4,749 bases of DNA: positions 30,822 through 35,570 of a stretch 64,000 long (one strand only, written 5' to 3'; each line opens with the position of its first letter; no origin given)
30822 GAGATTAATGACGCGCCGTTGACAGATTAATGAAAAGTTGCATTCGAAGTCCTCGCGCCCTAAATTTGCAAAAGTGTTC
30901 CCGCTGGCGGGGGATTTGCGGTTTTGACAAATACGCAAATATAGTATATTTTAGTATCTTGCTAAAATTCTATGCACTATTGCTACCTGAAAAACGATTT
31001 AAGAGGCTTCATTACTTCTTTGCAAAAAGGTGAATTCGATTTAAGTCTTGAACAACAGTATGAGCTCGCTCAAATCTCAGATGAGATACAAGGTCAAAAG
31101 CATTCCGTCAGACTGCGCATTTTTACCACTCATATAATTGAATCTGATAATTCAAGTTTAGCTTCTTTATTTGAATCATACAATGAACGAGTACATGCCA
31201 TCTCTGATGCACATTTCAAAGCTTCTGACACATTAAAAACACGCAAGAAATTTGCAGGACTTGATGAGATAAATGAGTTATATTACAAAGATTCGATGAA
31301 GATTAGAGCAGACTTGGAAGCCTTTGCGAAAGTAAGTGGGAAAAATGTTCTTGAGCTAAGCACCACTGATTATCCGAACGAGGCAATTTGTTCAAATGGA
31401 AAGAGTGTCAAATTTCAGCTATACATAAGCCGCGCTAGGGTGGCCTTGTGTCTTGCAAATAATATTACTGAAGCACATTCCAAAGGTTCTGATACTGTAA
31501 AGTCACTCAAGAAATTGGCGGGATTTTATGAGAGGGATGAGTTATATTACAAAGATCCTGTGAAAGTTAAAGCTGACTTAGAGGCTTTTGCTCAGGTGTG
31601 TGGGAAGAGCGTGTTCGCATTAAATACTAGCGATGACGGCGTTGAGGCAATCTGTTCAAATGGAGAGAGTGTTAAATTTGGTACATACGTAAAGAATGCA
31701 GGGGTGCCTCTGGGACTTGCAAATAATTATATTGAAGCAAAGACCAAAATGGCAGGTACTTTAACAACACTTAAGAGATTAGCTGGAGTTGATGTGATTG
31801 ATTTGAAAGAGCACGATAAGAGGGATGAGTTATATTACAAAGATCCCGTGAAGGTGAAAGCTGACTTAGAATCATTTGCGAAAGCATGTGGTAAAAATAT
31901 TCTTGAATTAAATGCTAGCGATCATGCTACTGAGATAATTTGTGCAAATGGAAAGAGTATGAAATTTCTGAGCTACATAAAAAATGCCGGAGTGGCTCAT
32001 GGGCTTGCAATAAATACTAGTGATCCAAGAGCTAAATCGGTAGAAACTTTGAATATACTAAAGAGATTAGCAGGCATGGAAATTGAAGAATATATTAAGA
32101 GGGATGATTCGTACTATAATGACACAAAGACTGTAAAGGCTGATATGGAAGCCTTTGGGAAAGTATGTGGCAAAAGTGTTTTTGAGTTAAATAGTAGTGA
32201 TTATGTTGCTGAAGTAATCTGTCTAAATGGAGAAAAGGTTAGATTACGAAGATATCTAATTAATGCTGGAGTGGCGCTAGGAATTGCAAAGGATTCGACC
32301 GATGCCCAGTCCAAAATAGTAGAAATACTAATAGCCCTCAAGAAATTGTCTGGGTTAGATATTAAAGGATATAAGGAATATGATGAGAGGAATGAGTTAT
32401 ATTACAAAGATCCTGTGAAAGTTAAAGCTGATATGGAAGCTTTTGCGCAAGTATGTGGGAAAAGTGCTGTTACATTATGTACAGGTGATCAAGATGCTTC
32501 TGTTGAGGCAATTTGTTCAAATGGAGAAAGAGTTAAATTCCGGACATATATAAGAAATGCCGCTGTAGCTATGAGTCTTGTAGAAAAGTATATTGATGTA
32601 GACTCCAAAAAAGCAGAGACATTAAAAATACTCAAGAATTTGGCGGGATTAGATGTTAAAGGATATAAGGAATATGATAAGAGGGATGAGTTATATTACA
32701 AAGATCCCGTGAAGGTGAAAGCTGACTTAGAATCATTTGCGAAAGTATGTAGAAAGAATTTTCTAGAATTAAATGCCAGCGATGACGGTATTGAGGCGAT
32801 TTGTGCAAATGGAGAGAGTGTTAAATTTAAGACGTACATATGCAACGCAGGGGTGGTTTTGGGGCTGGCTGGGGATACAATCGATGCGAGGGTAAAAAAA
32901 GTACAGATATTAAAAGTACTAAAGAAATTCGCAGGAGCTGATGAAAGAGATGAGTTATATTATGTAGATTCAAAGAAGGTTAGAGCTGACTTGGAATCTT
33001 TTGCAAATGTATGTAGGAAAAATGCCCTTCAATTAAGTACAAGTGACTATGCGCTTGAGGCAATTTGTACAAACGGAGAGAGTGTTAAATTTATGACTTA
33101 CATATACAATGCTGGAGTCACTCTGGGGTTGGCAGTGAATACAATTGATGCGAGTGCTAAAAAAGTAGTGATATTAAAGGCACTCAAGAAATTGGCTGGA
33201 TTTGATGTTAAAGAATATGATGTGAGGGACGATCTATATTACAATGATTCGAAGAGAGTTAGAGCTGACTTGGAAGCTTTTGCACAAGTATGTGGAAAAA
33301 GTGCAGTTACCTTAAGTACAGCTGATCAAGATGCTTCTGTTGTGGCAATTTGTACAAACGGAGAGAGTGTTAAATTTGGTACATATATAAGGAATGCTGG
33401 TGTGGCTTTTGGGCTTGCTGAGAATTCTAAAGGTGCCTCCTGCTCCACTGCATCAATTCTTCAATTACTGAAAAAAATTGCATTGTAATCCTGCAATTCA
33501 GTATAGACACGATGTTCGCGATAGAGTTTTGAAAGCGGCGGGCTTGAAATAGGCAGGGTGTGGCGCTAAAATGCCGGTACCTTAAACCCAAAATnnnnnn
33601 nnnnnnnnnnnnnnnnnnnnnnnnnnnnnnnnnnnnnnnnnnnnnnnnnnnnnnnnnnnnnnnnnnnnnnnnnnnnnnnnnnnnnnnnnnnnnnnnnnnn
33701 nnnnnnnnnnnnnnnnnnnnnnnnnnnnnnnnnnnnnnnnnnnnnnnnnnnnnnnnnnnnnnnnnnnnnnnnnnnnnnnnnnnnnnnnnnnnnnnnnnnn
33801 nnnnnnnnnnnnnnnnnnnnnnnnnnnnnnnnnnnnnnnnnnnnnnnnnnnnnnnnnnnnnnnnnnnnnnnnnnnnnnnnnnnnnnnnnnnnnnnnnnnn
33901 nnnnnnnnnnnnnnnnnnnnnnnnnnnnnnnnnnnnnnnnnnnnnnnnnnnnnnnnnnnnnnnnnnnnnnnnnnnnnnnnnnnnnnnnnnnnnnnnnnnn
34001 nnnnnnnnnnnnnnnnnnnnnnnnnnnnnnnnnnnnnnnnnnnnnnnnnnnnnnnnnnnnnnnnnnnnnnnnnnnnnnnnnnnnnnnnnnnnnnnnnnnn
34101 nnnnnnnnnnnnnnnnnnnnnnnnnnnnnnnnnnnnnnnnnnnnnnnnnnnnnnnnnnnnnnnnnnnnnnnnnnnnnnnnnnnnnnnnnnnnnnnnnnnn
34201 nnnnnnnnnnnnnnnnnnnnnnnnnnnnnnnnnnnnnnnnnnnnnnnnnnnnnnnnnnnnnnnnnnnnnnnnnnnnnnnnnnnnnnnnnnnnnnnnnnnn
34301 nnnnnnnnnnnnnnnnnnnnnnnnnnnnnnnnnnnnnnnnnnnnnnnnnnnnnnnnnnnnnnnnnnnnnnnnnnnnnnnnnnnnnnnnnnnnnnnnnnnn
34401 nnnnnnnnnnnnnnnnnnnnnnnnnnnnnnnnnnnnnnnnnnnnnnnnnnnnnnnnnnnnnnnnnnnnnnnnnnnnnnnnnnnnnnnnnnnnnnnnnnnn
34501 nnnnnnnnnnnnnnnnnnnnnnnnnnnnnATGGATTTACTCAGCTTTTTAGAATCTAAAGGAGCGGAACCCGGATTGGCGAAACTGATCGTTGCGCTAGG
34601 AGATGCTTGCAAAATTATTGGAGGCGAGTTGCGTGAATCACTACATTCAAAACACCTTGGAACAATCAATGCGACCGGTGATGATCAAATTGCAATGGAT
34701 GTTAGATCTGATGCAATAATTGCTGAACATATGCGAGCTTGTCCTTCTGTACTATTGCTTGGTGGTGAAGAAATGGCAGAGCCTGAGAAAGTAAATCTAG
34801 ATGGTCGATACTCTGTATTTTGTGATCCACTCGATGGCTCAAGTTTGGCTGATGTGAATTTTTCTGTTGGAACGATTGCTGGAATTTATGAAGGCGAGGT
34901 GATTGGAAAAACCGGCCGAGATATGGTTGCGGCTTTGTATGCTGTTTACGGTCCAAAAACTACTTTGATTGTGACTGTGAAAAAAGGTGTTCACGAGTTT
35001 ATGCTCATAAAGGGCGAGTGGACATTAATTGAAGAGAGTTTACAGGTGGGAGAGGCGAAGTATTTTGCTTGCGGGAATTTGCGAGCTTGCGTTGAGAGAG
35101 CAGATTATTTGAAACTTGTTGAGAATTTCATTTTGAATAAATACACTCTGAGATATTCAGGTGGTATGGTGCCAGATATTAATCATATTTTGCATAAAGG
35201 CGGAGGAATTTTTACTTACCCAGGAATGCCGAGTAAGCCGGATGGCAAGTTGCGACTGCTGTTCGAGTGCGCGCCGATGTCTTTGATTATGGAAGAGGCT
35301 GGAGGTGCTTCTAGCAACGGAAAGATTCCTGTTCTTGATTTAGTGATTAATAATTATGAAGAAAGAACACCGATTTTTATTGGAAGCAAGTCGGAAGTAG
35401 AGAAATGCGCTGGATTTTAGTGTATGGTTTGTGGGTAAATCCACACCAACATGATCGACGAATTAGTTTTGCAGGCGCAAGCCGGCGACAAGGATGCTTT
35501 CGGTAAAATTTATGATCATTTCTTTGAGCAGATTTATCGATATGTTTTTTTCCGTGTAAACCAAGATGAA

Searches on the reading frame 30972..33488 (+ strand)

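Call 9: search_protein_families(library=pfam, max_evalue=0.001, proteins=[window:30972-33488:+])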
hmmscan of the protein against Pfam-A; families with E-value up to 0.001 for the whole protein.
window:30972-33488:+ (838 aa): 4 families
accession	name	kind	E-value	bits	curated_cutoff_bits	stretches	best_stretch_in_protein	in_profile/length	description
PF15630.12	CENP-S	-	1.9e-11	44.6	28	0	98-125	32-59/76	CENP-S protein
PF05003.17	DUF668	-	1e-06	29.5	24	0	277-314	26-61/89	Protein of unknown function (DUF668)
PF17483.7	TbpB_C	-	1.8e-06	28.6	25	0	217-243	55-81/98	C-lobe handle domain of Tf-binding protein B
PF19517.4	DUF6050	-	0.00029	21.5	27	0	226-252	30-56/116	Family of unknown function (DUF6050)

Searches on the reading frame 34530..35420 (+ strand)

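Call 36: search_protein_families(library=pfam, max_evalue=0.0001, proteins=[window:34530-35420:+])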
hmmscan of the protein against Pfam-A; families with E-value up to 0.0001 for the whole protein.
window:34530-35420:+ (296 aa): 2 families
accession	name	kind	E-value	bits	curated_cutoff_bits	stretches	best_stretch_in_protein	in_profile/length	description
PF18913.5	FBPase_C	-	1.1e-38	132.4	27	1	175-294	4-123/127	Fructose-1-6-bisphosphatase, C-terminal domain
PF00316.25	FBPase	-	2.2e-34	119.2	34.8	1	12-168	17-190/191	Fructose-1-6-bisphosphatase, N-terminal domain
